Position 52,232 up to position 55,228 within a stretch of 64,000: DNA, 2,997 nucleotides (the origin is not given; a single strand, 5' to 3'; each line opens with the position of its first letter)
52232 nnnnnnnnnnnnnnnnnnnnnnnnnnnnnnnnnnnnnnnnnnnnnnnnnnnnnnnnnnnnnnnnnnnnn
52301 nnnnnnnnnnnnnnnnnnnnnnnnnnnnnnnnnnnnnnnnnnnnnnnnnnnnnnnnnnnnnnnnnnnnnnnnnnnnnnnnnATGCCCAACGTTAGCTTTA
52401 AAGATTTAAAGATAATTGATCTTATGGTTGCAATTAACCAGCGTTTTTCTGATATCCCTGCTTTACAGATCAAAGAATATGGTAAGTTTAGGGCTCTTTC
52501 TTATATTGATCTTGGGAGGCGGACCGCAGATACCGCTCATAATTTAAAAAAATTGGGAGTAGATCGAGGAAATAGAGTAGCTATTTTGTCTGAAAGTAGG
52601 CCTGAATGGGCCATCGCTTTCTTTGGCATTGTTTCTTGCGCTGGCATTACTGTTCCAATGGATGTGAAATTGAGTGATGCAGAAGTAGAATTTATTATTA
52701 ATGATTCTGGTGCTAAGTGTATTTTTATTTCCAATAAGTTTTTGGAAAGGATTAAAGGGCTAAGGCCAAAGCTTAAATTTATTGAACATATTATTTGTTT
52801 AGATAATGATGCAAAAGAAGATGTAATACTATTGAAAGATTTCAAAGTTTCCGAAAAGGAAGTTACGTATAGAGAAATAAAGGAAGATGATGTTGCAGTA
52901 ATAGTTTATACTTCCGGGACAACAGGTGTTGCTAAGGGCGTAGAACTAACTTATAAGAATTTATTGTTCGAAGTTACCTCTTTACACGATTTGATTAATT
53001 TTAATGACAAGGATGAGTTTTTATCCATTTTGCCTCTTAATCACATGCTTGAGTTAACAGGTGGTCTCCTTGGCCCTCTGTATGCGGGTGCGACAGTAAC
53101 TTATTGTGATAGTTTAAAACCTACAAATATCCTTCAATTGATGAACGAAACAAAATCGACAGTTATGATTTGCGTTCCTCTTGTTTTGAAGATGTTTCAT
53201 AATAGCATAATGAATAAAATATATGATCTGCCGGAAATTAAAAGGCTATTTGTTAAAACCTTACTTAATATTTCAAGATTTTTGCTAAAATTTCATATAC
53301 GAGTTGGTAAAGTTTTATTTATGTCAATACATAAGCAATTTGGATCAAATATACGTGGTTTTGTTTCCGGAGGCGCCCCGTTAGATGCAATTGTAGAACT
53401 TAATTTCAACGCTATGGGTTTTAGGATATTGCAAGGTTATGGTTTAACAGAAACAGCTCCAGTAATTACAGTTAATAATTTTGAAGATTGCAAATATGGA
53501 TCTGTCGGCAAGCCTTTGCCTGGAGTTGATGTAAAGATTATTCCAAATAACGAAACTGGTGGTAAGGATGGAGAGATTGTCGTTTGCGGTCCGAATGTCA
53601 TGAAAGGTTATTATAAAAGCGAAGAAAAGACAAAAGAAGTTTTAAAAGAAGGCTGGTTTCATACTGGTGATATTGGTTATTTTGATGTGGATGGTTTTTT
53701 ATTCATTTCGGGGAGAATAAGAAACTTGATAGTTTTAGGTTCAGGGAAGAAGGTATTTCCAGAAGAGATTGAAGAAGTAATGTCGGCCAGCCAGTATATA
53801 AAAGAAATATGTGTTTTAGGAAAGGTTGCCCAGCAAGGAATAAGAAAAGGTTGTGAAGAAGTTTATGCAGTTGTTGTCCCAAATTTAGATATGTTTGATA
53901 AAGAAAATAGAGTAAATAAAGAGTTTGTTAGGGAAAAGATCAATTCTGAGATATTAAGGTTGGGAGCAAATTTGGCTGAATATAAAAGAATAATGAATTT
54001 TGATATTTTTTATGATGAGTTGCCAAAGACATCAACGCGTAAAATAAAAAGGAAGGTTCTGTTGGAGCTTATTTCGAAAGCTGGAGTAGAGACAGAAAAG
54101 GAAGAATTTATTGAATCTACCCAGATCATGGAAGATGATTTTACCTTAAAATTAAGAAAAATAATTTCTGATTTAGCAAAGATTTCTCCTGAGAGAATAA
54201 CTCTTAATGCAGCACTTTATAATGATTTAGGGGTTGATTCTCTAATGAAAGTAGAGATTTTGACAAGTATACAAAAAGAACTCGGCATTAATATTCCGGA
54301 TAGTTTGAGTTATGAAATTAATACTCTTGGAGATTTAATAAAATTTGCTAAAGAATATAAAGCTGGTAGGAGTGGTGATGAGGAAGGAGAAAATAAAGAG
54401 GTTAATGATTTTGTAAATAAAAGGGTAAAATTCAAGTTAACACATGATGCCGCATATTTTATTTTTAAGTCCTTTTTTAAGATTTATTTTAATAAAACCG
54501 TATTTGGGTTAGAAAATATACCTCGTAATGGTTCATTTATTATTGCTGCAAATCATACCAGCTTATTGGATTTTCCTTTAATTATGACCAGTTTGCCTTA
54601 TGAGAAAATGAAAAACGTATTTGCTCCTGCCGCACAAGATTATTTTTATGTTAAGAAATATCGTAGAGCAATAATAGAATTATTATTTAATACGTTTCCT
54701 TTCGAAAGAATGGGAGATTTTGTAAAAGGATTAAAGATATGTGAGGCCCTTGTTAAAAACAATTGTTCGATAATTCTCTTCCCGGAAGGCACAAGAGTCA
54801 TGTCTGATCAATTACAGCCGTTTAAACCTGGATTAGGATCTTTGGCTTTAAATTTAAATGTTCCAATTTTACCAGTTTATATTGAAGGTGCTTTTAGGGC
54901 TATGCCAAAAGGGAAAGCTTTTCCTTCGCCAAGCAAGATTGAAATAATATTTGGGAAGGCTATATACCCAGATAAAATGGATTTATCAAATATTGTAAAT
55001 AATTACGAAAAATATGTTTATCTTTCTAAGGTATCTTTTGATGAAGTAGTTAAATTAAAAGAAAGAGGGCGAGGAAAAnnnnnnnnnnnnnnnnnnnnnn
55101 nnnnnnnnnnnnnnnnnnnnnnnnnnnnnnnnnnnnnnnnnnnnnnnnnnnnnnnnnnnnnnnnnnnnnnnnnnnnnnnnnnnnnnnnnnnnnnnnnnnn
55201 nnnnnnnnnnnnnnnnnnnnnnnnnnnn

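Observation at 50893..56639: Unusual membrane-lipid synthesis operon centred on an acyl-activating enzyme / ACP / PlsC triple fusion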

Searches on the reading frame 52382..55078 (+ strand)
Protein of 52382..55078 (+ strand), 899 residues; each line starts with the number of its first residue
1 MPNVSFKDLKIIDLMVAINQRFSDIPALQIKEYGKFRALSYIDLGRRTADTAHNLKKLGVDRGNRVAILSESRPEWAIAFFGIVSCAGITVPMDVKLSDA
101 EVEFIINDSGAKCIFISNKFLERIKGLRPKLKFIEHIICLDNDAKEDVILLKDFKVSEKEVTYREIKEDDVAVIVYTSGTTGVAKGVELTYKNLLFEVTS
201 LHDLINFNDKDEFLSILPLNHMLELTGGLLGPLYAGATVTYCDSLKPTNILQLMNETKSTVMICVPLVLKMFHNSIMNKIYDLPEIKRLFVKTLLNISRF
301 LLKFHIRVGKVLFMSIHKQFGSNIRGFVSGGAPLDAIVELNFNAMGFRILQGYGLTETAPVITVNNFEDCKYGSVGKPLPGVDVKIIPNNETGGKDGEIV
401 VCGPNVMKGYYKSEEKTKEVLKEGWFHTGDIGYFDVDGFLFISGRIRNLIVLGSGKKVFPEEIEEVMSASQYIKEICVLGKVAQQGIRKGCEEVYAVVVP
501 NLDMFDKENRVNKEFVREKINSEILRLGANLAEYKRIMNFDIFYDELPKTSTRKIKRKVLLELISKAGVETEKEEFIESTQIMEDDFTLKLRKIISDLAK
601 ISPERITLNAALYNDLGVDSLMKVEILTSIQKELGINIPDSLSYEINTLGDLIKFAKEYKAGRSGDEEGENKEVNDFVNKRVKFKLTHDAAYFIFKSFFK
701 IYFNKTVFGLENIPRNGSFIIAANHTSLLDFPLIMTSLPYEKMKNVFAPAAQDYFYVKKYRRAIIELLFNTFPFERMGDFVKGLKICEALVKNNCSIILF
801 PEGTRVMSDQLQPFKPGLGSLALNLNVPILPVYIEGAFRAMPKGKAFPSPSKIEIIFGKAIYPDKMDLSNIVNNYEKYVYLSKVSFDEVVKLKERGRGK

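Call 3: search_protein_families(library=pfam, proteins=[window:52382-55078:+], max_evalue=0.01)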
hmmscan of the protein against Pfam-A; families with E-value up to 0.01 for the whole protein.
window:52382-55078:+ (899 aa): 8 families
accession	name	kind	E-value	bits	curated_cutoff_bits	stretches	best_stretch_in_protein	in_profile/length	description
PF00501.34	AMP-binding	-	1.7e-80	271.1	29.9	1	20-411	6-384/384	AMP-binding enzyme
PF01553.26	Acyltransferase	-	3.3e-23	82.4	23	1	707-834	4-131/132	Acyltransferase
PF00550.31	PP-binding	-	1.4e-14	54.6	20.8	1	590-655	2-66/67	Phosphopantetheine attachment site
PF13193.12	AMP-binding_C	-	2.5e-05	25.5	24.5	1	462-554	1-76/76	AMP-binding enzyme C-terminal domain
PF23297.2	ACP_SdgA_C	-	4.6e-05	23.9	27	1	589-658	13-81/95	Highly reducing polyketide synthase sdgA, C-terminal ACP domain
PF23562.2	AMP-binding_C_3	-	0.0002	22.2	20.8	1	449-562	3-110/124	AMP-binding enzyme C-terminal domain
PF10501.15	Ribosomal_L50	-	0.0066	17.1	25.1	0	619-665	36-82/109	Ribosomal subunit 39S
PF04051.21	TRAPP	-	0.0067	16.6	27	0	681-742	47-103/154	Transport protein particle (TRAPP) component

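Call 4: search_protein_families(library=ncbifam, proteins=[window:52382-55078:+], max_evalue=0.01)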
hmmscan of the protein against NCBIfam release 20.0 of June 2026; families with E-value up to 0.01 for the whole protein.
window:52382-55078:+ (899 aa): 123 families (the best 25 are shown)
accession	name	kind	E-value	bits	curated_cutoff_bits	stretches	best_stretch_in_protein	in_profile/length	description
NF004837.0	PRK06187.1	subfamily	1e-101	340.8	476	2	37-288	32-290/531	long-chain-fatty-acid--CoA ligase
NF005702.0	PRK07514.1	subfamily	4.4e-74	249.7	558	2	316-562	264-498/506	malonyl-CoA synthase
NF005307.0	PRK06839.1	equivalog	5.5e-73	246.3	748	2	322-563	264-492/496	o-succinylbenzoate--CoA ligase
NF002966.0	PRK03640.1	equivalog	1.7e-70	238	556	2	317-565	248-481/483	o-succinylbenzoate--CoA ligase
NF006386.0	PRK08633.1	equivalog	2.8e-70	237.3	1221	3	322-448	898-1043/1147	acyl-[ACP]--phospholipid O-acyltransferase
NF004114.0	PRK05605.1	equivalog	6.5e-69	232.7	766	3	323-565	339-570/575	long-chain-fatty-acid--CoA ligase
NF006181.0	PRK08314.1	subfamily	5.2e-67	226.4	705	3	323-562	320-552/563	long-chain-fatty-acid--CoA ligase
NF006182.0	PRK08316.1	subfamily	7.8e-67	225.9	663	2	11-270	13-272/523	fatty acyl-CoA synthetase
NF052269.1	Staph_lig_FadD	equivalog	1.1e-64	218.6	650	2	322-565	265-494/499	long-chain-fatty-acid--CoA ligase FadD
NF005801.1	PRK07656.1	equivalog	8.5e-63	212.7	657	2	13-285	5-280/500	FadD3 family acyl-CoA ligase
TIGR01923.1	menE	equivalog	1.3e-60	205.5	330.15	2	322-482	224-383/442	o-succinylbenzoate--CoA ligase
NF005291.0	PRK06814.1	equivalog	9.6e-60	202.6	1349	3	337-467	923-1052/1140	acyl-[ACP]--phospholipid O-acyltransferase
NF005220.0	PRK06710.1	equivalog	4e-59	200.2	1116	3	322-563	323-552/563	long-chain-fatty-acid--CoA ligase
NF038343.1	ligase_FadD11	exception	3.5e-57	194.1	950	1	26-480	16-480/585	fatty acid--CoA ligase FadD11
NF006523.0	PRK08974.1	equivalog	1.2e-56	192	884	3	322-562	325-551/561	long-chain-fatty-acid--CoA ligase FadD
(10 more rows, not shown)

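Call 6: find_homologous_proteins(query=window:52382-55078:+, max_evalue=1e-10)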
Query window:52382-55078:+ (899 aa): 7978 proteins with E <= 1e-10 among 8000 candidates; the best 120 are listed.
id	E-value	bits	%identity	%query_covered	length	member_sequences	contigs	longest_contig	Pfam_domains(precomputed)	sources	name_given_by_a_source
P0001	0.0e+0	1786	88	100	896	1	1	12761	PF00550.32,PF00501.35,PF01553.27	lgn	-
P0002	0.0e+0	1747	87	100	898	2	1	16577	PF00550.32,PF00501.35,PF01553.27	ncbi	-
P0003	0.0e+0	1550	75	100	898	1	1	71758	PF00550.32,PF00501.35,PF13193.13,PF01553.27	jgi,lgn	jgi:long-chain acyl-CoA synthetase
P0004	0.0e+0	1529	74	99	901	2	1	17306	PF00550.32,PF00501.35,PF13193.13,PF01553.27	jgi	-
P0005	0.0e+0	1514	73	99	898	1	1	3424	PF00550.32,PF00501.35,PF01553.27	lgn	-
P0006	0.0e+0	1513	74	100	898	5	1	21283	PF00550.32,PF00501.35,PF13193.13,PF01553.27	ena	-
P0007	0.0e+0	1511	73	100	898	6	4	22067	PF00550.32,PF00501.35,PF01553.27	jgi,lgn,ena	-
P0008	0.0e+0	1509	73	100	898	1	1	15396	PF00550.32,PF00501.35,PF01553.27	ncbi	ncbi:MAG: AMP-binding protein [Deltaproteobacteria bacterium]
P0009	0.0e+0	1478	72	100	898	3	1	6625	PF00550.32,PF00501.35,PF01553.27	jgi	jgi:long-chain acyl-CoA synthetase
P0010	0.0e+0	1468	71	100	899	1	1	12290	PF00550.32,PF00501.35,PF23562.3,PF13193.13,PF01553.27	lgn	-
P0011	0.0e+0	1455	71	99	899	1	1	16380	PF00550.32,PF00501.35,PF01553.27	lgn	-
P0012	0.0e+0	1436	69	100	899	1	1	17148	PF00550.32,PF00501.35,PF13193.13,PF01553.27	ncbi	-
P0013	0.0e+0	1436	70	100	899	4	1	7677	PF00550.32,PF00501.35,PF13193.13,PF01553.27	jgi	-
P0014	0.0e+0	1420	69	100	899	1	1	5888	PF00550.32,PF00501.35,PF13193.13,PF01553.27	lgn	-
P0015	0.0e+0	1415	68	99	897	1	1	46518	PF00550.32,PF00501.35,PF13193.13,PF01553.27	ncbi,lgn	-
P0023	0.0e+0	1296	63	99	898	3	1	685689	PF00550.32,PF00501.35,PF01553.27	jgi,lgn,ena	-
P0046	9.1e-288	975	51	99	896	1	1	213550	PF00550.32,PF00501.35,PF13193.13,PF01553.27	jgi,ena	-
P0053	1.1e-265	902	48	98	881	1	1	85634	PF00550.32,PF00501.35,PF13193.13,PF01553.27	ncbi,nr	ncbi:MAG: AMP-binding protein [Candidatus Wallbacteria bacterium]|nr:AMP-binding protein [Candidatus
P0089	3.5e-236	804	63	63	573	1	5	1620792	PF00501.35,PF23562.3,PF13193.13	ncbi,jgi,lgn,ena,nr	ncbi:MAG TPA: AMP-binding protein [Candidatus Omnitrophota bacterium]|nr:AMP-binding protein [Candid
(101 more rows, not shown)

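Call 13: find_encoding_contigs(protein=P0089, flank=8000, max_places=2)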
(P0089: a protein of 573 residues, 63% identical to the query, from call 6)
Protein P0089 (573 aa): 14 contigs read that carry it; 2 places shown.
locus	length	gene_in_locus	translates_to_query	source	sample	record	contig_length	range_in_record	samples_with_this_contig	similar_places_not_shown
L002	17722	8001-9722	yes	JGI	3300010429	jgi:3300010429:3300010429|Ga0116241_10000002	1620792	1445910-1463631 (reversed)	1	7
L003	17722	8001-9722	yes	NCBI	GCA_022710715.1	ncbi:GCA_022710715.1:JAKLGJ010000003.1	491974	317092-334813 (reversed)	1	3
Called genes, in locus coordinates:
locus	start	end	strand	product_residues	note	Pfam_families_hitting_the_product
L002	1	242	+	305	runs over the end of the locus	PF01040:UbiA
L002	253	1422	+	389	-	PF07992:Pyr_redox_2, PF01266:DAO (faint), PF00070:Pyr_redox (weak)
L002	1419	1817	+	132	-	PF07681:DoxX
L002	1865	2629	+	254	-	PF27246:MJ1433_N, PF27232:MJ1433_C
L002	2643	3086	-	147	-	-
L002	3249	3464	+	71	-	-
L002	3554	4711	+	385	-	PF05359:DUF748 (faint)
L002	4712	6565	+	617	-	PF05977:MFS_3, PF07690:MFS_1, PF01553:Acyltransferase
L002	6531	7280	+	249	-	PF12146:Hydrolase_4, PF00561:Abhydrolase_1, PF12697:Abhydrolase_6, PF02129:Peptidase_S15 (faint), PF03959:FSH1 (faint), PF12146:Hydrolase_4 (weak)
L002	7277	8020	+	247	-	PF25084:LbH_EIF2B (weak), PF00132:Hexapep, PF14602:Hexapep_2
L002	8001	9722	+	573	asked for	PF00501:AMP-binding, PF13193:AMP-binding_C (faint), PF23562:AMP-binding_C_3 (faint)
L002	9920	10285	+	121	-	-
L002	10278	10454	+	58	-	-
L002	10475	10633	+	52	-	-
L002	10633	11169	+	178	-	PF01161:PBP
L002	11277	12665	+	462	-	PF01554:MatE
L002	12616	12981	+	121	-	PF02629:CoA_binding, PF13380:CoA_binding_2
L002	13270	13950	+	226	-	PF00691:OmpA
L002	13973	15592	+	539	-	PF00005:ABC_tran, PF02463:SMC_N (faint), PF13304:AAA_21 (faint), PF12848:ABC_tran_Xtn, PF00005:ABC_tran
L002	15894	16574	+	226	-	PF24517:CBM96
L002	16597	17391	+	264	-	-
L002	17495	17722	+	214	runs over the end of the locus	PF00076:RRM_1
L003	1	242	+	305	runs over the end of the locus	PF01040:UbiA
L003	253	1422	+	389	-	PF07992:Pyr_redox_2, PF01266:DAO (faint), PF00070:Pyr_redox (weak)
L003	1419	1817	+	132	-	PF07681:DoxX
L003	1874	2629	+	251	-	PF27246:MJ1433_N, PF27232:MJ1433_C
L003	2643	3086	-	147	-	-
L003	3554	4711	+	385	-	PF05359:DUF748 (faint)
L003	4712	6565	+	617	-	PF05977:MFS_3, PF07690:MFS_1, PF01553:Acyltransferase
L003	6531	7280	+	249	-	PF12146:Hydrolase_4, PF00561:Abhydrolase_1, PF12697:Abhydrolase_6, PF02129:Peptidase_S15 (faint), PF03959:FSH1 (faint), PF12146:Hydrolase_4 (weak)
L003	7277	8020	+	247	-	PF25084:LbH_EIF2B (weak), PF00132:Hexapep, PF14602:Hexapep_2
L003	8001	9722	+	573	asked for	PF00501:AMP-binding, PF13193:AMP-binding_C (faint), PF23562:AMP-binding_C_3 (faint)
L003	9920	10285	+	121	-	-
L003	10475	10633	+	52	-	-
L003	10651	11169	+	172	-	PF01161:PBP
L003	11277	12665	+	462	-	PF01554:MatE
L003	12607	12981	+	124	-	PF02629:CoA_binding, PF13380:CoA_binding_2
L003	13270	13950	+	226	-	PF00691:OmpA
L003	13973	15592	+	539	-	PF00005:ABC_tran, PF02463:SMC_N (faint), PF13304:AAA_21 (faint), PF12848:ABC_tran_Xtn, PF00005:ABC_tran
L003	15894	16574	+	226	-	PF24517:CBM96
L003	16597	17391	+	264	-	-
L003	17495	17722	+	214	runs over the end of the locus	PF00076:RRM_1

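Call 14: find_encoding_contigs(protein=P0023, flank=7000, max_places=1)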
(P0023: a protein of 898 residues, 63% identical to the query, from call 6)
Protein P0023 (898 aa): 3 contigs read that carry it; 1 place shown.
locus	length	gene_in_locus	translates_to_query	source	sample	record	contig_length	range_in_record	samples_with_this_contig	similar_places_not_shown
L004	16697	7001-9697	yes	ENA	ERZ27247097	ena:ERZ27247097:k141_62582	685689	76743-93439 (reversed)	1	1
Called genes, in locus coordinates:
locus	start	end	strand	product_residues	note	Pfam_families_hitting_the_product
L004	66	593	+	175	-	PF11810:DUF3332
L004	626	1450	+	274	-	PF02540:NAD_synthase (weak)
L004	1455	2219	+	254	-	PF00731:AIRC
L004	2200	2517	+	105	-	PF07883:Cupin_2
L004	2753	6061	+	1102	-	PF25596:CPSase_L_D1, PF02222:ATP-grasp, PF02786:CPSase_L_D2, PF07478:Dala_Dala_lig_C, PF02787:CPSase_L_D3, PF25596:CPSase_L_D1, PF02222:ATP-grasp, PF02786:CPSase_L_D2, +7 more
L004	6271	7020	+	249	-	PF00132:Hexapep, PF14602:Hexapep_2 (weak)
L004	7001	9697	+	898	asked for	PF00501:AMP-binding, PF00550:PP-binding, PF01553:Acyltransferase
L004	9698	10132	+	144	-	PF12641:Flavodoxin_3 (weak)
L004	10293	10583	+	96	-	PF00166:Cpn10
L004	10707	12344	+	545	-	PF00118:Cpn60_TCP1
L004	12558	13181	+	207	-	PF00857:Isochorismatase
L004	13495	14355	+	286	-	PF01842:ACT, PF00551:Formyl_trans_N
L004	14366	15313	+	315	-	PF04015:DUF362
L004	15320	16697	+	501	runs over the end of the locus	PF25160:LdpA_Fe-S-bd (faint), PF12801:Fer4_5, PF00037:Fer4 (faint), PF12797:Fer4_2 (faint), PF13183:Fer4_8 (faint), PF12801:Fer4_5, PF13237:Fer4_10 (weak), PF12838:Fer4_7 (weak), +4 more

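Call 15: find_encoding_contigs(protein=P0046, flank=7000, max_places=1)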
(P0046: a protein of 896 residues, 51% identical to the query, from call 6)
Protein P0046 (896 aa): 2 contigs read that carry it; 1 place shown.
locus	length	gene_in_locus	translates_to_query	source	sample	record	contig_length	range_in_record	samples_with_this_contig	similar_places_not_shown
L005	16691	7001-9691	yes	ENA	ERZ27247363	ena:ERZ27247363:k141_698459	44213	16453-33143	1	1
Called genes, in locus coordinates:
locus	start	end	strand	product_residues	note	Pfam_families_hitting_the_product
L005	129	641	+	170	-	-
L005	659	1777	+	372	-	PF00144:Beta-lactamase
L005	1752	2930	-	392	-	PF22020:RlmL_1st (weak), PF02926:THUMP (weak), PF01170:UPF0020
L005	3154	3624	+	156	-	PF22381:Staph_reg_Sar_Rot, PF12802:MarR_2, PF01047:MarR, PF13463:HTH_27 (weak)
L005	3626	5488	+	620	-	PF05977:MFS_3, PF07690:MFS_1, PF01553:Acyltransferase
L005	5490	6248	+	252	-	PF02129:Peptidase_S15 (weak), PF00561:Abhydrolase_1, PF12146:Hydrolase_4, PF12697:Abhydrolase_6, PF03959:FSH1 (weak), PF12146:Hydrolase_4 (weak)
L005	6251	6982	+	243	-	PF25084:LbH_EIF2B (faint), PF25087:GMPPB_C (faint), PF24894:Hexapep_GlmU (faint), PF00132:Hexapep, PF14602:Hexapep_2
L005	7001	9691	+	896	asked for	PF00501:AMP-binding, PF13193:AMP-binding_C (weak), PF00550:PP-binding (weak), PF01553:Acyltransferase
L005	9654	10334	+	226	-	-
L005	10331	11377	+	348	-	PF01148:CTP_transf_1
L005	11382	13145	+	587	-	PF01712:dNK (weak), PF00781:DAGK_cat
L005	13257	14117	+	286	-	PF12147:Methyltransf_20, PF13847:Methyltransf_31 (weak)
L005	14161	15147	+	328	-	PF04389:Peptidase_M28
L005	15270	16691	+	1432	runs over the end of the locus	PF01869:BcrAD_BadFG, PF02782:FGGY_C (faint), PF01869:BcrAD_BadFG, PF09989:DUF2229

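Call 16: find_encoding_contigs(protein=P0053, flank=7000, max_places=1)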
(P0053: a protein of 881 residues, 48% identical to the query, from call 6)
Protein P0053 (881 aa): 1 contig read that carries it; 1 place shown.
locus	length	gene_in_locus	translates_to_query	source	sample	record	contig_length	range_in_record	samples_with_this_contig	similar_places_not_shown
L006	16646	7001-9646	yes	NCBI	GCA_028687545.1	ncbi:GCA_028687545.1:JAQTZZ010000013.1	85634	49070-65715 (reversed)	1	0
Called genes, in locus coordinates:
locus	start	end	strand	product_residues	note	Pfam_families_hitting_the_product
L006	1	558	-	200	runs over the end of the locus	PF02390:Methyltransf_4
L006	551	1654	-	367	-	PF13487:HD_5, PF01966:HD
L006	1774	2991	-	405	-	PF01966:HD, PF08668:HDOD (weak), PF19276:HD_assoc_2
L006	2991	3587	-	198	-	-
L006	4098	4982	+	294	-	PF07963:N_methyl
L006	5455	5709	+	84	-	PF04024:PspC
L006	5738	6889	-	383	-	PF00149:Metallophos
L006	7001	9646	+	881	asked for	PF00501:AMP-binding, PF13193:AMP-binding_C (weak), PF00550:PP-binding, PF01553:Acyltransferase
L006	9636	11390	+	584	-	PF01712:dNK (weak), PF00781:DAGK_cat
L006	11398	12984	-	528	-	-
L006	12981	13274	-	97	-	-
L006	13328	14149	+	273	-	-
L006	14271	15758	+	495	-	PF03321:GH3, PF23571:GH3_M, PF23572:GH3_C (weak)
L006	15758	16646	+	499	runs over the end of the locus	PF03321:GH3, PF23571:GH3_M, PF23572:GH3_C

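Call 18: search_protein_families(library=pfam, proteins=[L005:9654-10331:+, L005:10331-11374:+, L005:11382-13142:+, L005:13257-14114:+, L005:3626-5485:+], max_evalue=0.001)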
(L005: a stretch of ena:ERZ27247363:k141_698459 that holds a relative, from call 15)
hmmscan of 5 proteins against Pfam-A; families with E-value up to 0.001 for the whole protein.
L005:9654-10331:+ (226 aa): 1 family
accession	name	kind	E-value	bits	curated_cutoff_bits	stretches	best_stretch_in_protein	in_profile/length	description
PF01066.26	CDP-OH_P_transf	-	0.00011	23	22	1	34-196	1-147/152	CDP-alcohol phosphatidyltransferase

L005:10331-11374:+ (348 aa): 1 family
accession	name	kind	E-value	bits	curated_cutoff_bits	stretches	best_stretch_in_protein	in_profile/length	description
PF01148.25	CTP_transf_1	-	1e-34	121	24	1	60-343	2-261/264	Cytidylyltransferase family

L005:11382-13142:+ (587 aa): 3 families
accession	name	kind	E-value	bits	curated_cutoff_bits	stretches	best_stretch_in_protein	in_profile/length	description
PF00781.29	DAGK_cat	-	9.3e-10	38.6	23.6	1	267-380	8-118/125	Diacylglycerol kinase catalytic domain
PF01712.25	dNK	-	3.4e-06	27.4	27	1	171-247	118-193/203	Deoxynucleoside kinase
PF02223.23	Thymidylate_kin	-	0.00015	22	27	0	170-220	109-163/185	Thymidylate kinase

L005:13257-14114:+ (286 aa): 5 families
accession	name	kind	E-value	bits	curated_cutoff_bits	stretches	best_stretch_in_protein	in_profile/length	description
PF12147.14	Methyltransf_20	-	1e-84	284.8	21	1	8-284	30-308/309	Putative methyltransferase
PF13847.12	Methyltransf_31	-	4.7e-07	30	27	1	110-225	2-112/145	Methyltransferase domain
PF13649.12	Methyltransf_25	-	6.7e-05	23.9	27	1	115-217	1-96/97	Methyltransferase domain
PF01209.24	Ubie_methyltran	-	0.00032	20.6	20.1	1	104-221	40-150/233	ubiE/COQ5 methyltransferase family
PF13489.12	Methyltransf_23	-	0.00099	19.3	27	0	105-267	16-161/164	Methyltransferase domain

L005:3626-5485:+ (620 aa): 3 families
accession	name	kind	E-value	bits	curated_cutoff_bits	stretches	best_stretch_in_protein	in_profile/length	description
PF07690.21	MFS_1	-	3.7e-32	112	33.4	2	16-364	1-344/347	Major Facilitator Superfamily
PF01553.26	Acyltransferase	-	1.3e-26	93.4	23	1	423-546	2-131/132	Acyltransferase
PF05977.19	MFS_3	-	8.1e-25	87.7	27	1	8-350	7-343/524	Transmembrane secretion effector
